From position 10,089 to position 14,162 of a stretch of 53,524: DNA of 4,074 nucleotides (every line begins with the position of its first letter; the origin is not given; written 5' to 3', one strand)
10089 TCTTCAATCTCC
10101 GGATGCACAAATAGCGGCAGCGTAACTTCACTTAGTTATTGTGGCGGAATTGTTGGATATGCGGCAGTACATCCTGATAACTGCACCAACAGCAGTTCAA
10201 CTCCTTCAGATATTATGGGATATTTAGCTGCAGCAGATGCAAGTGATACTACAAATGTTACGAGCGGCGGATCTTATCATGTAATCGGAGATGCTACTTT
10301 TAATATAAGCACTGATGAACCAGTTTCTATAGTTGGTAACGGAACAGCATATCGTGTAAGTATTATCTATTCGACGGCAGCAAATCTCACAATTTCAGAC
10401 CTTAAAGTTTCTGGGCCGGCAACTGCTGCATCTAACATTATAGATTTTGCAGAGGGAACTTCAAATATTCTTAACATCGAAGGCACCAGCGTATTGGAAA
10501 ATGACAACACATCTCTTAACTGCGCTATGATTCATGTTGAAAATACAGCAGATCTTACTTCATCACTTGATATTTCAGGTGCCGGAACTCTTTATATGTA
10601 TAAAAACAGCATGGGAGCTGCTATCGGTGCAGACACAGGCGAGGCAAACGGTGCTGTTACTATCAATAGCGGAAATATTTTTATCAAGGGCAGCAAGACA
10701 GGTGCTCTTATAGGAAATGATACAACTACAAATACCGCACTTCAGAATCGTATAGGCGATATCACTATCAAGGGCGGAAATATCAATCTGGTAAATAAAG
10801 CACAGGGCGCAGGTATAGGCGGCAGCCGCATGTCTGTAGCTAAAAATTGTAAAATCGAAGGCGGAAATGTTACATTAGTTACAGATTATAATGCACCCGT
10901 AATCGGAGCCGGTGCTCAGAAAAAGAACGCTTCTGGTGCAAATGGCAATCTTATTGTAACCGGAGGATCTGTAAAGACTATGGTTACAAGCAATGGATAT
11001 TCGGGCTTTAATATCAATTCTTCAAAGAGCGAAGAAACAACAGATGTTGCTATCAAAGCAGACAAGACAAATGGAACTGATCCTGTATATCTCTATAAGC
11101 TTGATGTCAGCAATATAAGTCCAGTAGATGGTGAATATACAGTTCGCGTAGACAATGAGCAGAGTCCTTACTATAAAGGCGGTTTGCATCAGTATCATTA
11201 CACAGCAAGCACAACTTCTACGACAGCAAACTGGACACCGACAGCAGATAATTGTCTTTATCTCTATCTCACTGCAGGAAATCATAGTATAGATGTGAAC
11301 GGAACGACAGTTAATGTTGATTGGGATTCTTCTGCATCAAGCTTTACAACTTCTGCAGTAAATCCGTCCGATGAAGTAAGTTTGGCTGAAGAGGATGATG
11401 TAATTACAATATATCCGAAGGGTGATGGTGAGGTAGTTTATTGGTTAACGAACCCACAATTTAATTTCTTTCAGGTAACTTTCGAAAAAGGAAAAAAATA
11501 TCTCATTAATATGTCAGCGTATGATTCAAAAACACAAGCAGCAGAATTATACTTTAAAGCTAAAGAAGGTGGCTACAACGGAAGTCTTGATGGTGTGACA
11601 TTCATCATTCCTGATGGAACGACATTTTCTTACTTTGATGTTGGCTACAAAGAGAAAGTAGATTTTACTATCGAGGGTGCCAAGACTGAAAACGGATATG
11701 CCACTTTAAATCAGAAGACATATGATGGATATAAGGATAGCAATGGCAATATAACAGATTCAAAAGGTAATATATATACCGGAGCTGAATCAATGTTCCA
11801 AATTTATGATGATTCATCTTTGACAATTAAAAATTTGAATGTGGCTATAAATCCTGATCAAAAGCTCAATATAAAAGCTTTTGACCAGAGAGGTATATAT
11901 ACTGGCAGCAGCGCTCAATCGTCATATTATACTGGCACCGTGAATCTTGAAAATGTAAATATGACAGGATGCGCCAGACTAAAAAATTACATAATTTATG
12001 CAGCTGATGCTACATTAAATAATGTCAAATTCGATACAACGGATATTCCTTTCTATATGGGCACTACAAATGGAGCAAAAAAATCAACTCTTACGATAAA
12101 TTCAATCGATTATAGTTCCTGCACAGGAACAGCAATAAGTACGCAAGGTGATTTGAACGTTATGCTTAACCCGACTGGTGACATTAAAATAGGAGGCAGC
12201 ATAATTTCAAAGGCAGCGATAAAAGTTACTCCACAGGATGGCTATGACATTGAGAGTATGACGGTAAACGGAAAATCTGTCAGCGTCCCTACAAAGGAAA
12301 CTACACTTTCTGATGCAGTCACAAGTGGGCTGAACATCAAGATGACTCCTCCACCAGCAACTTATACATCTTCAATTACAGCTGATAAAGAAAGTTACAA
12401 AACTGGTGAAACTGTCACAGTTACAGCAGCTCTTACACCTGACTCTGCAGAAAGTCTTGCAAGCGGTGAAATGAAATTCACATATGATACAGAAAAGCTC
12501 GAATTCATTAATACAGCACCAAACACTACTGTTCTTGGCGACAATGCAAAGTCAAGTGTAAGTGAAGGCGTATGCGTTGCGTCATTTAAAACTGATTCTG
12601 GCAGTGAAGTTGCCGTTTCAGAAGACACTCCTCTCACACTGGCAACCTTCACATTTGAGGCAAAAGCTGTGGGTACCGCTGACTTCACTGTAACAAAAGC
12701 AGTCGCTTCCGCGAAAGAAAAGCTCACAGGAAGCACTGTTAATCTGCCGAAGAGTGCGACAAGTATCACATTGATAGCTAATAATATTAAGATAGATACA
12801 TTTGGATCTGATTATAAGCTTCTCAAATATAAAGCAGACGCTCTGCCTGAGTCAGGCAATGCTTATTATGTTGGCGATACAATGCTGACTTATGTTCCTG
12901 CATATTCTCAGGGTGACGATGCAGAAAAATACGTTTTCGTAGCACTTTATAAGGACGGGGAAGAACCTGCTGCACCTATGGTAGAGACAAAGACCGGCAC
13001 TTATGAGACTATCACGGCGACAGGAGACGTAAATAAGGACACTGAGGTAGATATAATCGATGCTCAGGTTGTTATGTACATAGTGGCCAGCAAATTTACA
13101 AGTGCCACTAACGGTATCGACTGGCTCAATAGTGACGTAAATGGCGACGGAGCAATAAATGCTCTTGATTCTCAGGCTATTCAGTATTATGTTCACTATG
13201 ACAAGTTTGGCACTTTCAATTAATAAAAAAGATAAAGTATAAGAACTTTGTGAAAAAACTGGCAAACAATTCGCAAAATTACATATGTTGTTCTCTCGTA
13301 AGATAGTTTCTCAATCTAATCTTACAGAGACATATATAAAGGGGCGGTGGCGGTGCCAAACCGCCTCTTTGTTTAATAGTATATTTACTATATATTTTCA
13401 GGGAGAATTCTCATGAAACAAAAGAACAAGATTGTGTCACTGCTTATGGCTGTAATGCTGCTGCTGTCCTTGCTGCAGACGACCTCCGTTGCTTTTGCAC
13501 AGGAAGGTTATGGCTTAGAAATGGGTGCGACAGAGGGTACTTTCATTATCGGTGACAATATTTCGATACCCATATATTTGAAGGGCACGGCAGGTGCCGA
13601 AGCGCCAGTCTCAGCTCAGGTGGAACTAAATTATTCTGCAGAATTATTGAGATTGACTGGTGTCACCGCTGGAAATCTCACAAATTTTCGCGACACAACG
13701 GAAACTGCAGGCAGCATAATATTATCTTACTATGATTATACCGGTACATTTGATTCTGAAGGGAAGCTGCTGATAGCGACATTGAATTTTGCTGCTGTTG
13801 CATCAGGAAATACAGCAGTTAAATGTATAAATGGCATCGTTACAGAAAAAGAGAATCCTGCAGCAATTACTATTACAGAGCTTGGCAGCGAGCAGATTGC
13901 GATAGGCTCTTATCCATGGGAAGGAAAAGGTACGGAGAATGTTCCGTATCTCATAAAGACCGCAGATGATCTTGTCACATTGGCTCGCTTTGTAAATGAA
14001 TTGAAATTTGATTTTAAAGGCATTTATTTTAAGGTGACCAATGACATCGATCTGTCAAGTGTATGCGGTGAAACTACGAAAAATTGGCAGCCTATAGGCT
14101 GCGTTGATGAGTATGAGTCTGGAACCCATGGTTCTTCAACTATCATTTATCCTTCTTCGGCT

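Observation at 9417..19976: Cohesin / X-dockerin / SLH gene trio whose cargo looks like adhesin modules, not enzymes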

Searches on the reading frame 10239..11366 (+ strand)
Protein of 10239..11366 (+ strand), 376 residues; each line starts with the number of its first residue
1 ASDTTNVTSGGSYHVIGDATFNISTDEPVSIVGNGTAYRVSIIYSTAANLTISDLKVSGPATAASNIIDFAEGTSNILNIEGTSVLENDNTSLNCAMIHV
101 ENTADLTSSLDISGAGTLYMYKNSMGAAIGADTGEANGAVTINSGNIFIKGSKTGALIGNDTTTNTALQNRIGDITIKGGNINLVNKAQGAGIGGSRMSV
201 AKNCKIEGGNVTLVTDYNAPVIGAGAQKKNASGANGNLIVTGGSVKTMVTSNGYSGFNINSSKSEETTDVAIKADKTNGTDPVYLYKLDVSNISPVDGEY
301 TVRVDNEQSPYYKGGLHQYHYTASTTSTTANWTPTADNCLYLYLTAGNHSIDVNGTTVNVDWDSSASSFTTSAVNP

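Call 78: search_solved_structures(query=A5, max_evalue=1, show_alignments=1)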
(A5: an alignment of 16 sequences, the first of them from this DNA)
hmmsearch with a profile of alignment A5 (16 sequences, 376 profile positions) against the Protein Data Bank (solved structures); distinct sequences matched with E-value up to 1: 0.

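Call 79: search_protein_families(library=pfam, alignment_id=A5, max_evalue=1)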
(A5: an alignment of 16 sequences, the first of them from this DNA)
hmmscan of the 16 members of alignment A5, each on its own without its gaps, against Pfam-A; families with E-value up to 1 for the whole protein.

A. member 1, seq(376 aa): 1 family
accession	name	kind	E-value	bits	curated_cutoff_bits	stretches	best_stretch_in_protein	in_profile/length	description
PF18027.6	Pepdidase_M14_N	-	0.004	17.7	23.2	1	259-331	10-80/107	Cytosolic carboxypeptidase N-terminal domain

B. families by the number of members that match (of 16 scanned): 11 families
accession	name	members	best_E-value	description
PF13964.12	Kelch_6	2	0.06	Kelch motif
PF18027.6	Pepdidase_M14_N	1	0.004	Cytosolic carboxypeptidase N-terminal domain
PF16403.11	Bact_surface_Ig-like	1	0.037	Bacterial surface protein, Ig-like domain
PF08884.16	Flagellin_D3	1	0.061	Flagellin D3 domain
PF06905.18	FAIM1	1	0.061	Fas apoptotic inhibitory molecule (FAIM1)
PF18889.6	Beta_helix_3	1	0.11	Beta helix repeat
PF16873.10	AbiGii_2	1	0.15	Putative abortive phage resistance protein AbiGii toxin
PF12538.13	FtsK_SpoIIIE_N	1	0.15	DNA transporter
PF03459.23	TOBE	1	0.18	TOBE domain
PF18564.7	Glyco_hydro_5_C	1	0.18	Glycoside hydrolase family 5 C-terminal domain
PF17451.8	Glyco_hyd_101C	1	0.23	Glycosyl hydrolase 101 beta sandwich domain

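Call 88: predict_structure(alignment_id=A6)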
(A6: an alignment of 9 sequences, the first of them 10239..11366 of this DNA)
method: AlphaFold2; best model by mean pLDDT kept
length: 376 residues; sequences in the alignment: 9
mean_pLDDT: 93.2   pTM: 0.92
mean pLDDT of the five models: 93.2, 92.1, 91.3, 90.8, 85.5
residues with pLDDT >= 90: 320; 70-90: 48; 50-70: 5; < 50: 3
segments of 3 or more residues with pLDDT < 50: 374-376
pLDDT, mean of each block of 10 residues (from residue 1): 92 97 98 95 97 96 90 97 92 91 94 97 92 96 96 90 91 97 94 96 97 94 95 96 96 94 94 97 96 93 94 92 74 89 97 95 94 57
secondary structure, 60 per line:
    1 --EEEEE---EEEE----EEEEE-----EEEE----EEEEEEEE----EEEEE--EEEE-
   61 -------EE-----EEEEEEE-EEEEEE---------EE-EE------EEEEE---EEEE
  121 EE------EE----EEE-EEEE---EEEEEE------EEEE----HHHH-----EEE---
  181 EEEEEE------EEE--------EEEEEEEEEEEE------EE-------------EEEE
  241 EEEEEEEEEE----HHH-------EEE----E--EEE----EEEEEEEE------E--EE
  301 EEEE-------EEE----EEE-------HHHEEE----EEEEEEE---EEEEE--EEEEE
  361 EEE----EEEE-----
elements in order: E3-7 E11-14 E19-23 E29-32 E37-44 E49-53 E56-59 E75-81 E83-88 E109-113 E117-122 E135-137 E139-142 E146-151 E158-161 H166-169 E175-177 E181-186 E193-195 E204-215 E237-250 E265-267 E275-277 E282-289 E299-304 E312-314 E319-321 E332-334 E339-345 E349-353 E356-363 E368-371

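Call 90: fold_search(model_id=the predicted structure, library=pdb)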
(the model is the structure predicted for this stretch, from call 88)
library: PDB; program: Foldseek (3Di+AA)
matches with E <= 10: 90; with E <= 0.001: 0
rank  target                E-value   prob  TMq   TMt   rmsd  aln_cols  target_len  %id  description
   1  4phb                  3.1e-02  0.98  0.31  0.44   8.7       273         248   17  Structure of the polysaccharide lyase-like protein Cthe_2159 from C. thermocellum, Gadolinium derivative (released 2014-08-27)
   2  9d93_La               8.5e-01  0.21  0.11  0.30   9.4       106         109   10  Mycobacteriophage Bxb1 tail tip - Composite map and model (released 2024-09-25)
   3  4q52_B                9.3e-01  0.03  0.09  0.15  16.0       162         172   12  2.60 Angstrom resolution crystal structure of a conserved uncharacterized protein from Chitinophaga pinensis DSM 2588 (released 2014-05-07)
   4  9k1u_B                9.8e-01  0.41  0.11  0.42   8.0        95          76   12  crystal structure of Rtks and Ppka complex (released 2025-10-22)
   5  5y31_B                1.0e+00  0.03  0.13  0.11  25.0       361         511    7  Crystal structure of human LGI1-ADAM22 complex (released 2018-05-02)
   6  4yee_A                1.2e+00  0.23  0.11  0.38   8.2        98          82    9  beta2 carbohydrate binding module (CBM) of AMP-activated protein kinase (AMPK) in complex with glucosyl-beta-cyclodext (released 2015-04-01)
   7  3pe9_A                1.3e+00  0.14  0.09  0.29  12.2        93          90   12  Structures of Clostridium thermocellum CbhA fibronectin(III)-like modules (released 2011-11-23)
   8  4q52_A                1.6e+00  0.04  0.09  0.14  15.0       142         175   13  2.60 Angstrom resolution crystal structure of a conserved uncharacterized protein from Chitinophaga pinensis DSM 2588 (released 2014-05-07)
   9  4yef_B                1.9e+00  0.12  0.11  0.33  12.6       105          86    8  beta1 carbohydrate binding module (CBM) of AMP-activated protein kinase (AMPK) in complex with glucosyl-beta-cyclodode (released 2015-06-24)
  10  6c9h_B                1.9e+00  0.11  0.09  0.19  12.6        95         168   13  non-phosphorylated AMP-activated protein kinase bound to pharmacological activator R734 (released 2018-11-28)
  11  6c9j_B                1.9e+00  0.11  0.09  0.18  12.1        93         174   13  AMP-activated protein kinase bound to pharmacological activator R734 (released 2018-11-28)
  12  4q52_D                1.9e+00  0.03  0.09  0.15  15.0       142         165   13  2.60 Angstrom resolution crystal structure of a conserved uncharacterized protein from Chitinophaga pinensis DSM 2588 (released 2014-05-07)
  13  3pe9_B                2.0e+00  0.15  0.10  0.33  13.1        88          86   11  Structures of Clostridium thermocellum CbhA fibronectin(III)-like modules (released 2011-11-23)
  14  2f15                  2.0e+00  0.13  0.11  0.32   8.3       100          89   11  Glycogen-Binding Domain Of The Amp-Activated Protein Kinase beta2 Subunit (released 2005-12-27)
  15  5tth_A                2.2e+00  0.30  0.13  0.08   8.8       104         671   10  Heterodimeric SpyCatcher/SpyTag-fused zebrafish TRAP1 in ATP/ADP-hybrid state (released 2017-08-23)
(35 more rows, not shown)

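Call 98: fold_search(model_id=the predicted structure, library=viral)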
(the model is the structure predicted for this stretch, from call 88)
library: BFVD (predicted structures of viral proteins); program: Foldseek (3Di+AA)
matches with E <= 10: 157; with E <= 0.001: 0
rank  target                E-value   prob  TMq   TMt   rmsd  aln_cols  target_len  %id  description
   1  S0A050                5.6e-02  0.11  0.18  0.10  23.9       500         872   11  Structural protein [Cellulophaga phage phi17:2]
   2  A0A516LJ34            1.3e-01  0.09  0.17  0.12  19.5       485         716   12  (no name in the UniProt tables at hand)
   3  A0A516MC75            3.0e-01  0.06  0.16  0.09  18.6       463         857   10  (no name in the UniProt tables at hand)
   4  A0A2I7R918            3.4e-01  0.20  0.31  0.17  18.2       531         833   11  (no name in the UniProt tables at hand)
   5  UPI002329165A         3.6e-01  0.15  0.28  0.16  19.0       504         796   12  (no name look-up for this kind of identifier)
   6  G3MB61                4.2e-01  0.05  0.16  0.12  20.5       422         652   12  Gp681 [Bacillus phage G]
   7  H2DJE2                5.3e-01  0.04  0.12  0.17  13.1       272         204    9  ORF71 (Fragment) [Equid alphaherpesvirus 1]
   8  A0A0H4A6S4            5.8e-01  0.33  0.12  0.07  13.6       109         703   16  (no name in the UniProt tables at hand)
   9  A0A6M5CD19            5.8e-01  0.07  0.21  0.13  18.1       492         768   13  Tail fiber protein [Enterococcus phage EFA-2]
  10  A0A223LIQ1            6.4e-01  0.16  0.10  0.05  16.0       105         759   15  Tail fiber protein [Pseudoalteromonas phage J2-1]
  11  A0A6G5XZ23            6.4e-01  0.08  0.17  0.18  12.2       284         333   12  (no name in the UniProt tables at hand)
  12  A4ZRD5                7.4e-01  0.05  0.20  0.14  15.8       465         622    9  Structural protein [Synechococcus phage Syn5]
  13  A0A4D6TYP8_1          7.8e-01  0.66  0.14  0.04   8.1        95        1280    6  (no name in the UniProt tables at hand)
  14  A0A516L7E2            7.8e-01  0.03  0.16  0.12  25.8       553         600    9  (no name in the UniProt tables at hand)
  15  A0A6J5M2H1            8.6e-01  0.04  0.16  0.11  18.4       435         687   10  Bacteriophage T7 tail fibre protein [uncultured Caudovirales phage]
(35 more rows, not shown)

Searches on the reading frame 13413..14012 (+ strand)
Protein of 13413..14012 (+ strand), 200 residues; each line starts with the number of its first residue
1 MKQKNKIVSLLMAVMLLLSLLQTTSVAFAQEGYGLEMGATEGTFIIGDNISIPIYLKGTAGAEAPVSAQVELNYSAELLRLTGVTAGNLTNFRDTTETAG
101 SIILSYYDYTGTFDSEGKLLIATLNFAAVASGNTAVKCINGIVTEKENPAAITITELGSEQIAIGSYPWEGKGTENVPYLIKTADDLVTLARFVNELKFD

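Call 5: search_solved_structures(query=window:13413-14012:+, max_evalue=10, show_alignments=2)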
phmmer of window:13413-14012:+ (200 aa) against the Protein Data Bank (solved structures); distinct sequences matched with E-value up to 10: 1.
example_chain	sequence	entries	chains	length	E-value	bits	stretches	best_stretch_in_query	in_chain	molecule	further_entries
3uzq_B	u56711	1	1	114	1.4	11.9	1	88-166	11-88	envelope protein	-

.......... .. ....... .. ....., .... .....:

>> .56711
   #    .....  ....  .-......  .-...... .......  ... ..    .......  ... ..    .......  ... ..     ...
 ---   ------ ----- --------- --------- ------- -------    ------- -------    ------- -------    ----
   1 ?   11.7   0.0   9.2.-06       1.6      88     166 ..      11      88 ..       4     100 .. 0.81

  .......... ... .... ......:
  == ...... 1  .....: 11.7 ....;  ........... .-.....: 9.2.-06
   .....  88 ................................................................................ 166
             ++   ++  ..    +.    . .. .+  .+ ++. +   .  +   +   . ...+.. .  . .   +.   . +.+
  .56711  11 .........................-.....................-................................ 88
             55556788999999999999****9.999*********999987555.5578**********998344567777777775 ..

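Call 13: find_homologous_proteins(query=window:13413-13940:+)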
Query window:13413-13940:+: 330 candidates shared short words with the query, none scored E <= 0.001.

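Call 55: search_protein_families(library=pfam, proteins=[window:13413-13940:+], max_evalue=10)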
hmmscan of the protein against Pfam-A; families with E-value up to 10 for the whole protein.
window:13413-13940:+ (176 aa): 1 family
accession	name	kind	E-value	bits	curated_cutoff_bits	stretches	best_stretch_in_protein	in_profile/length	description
PF00963.24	Cohesin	-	3.8e-06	27.6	24.1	1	46-148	12-124/139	Cohesin domain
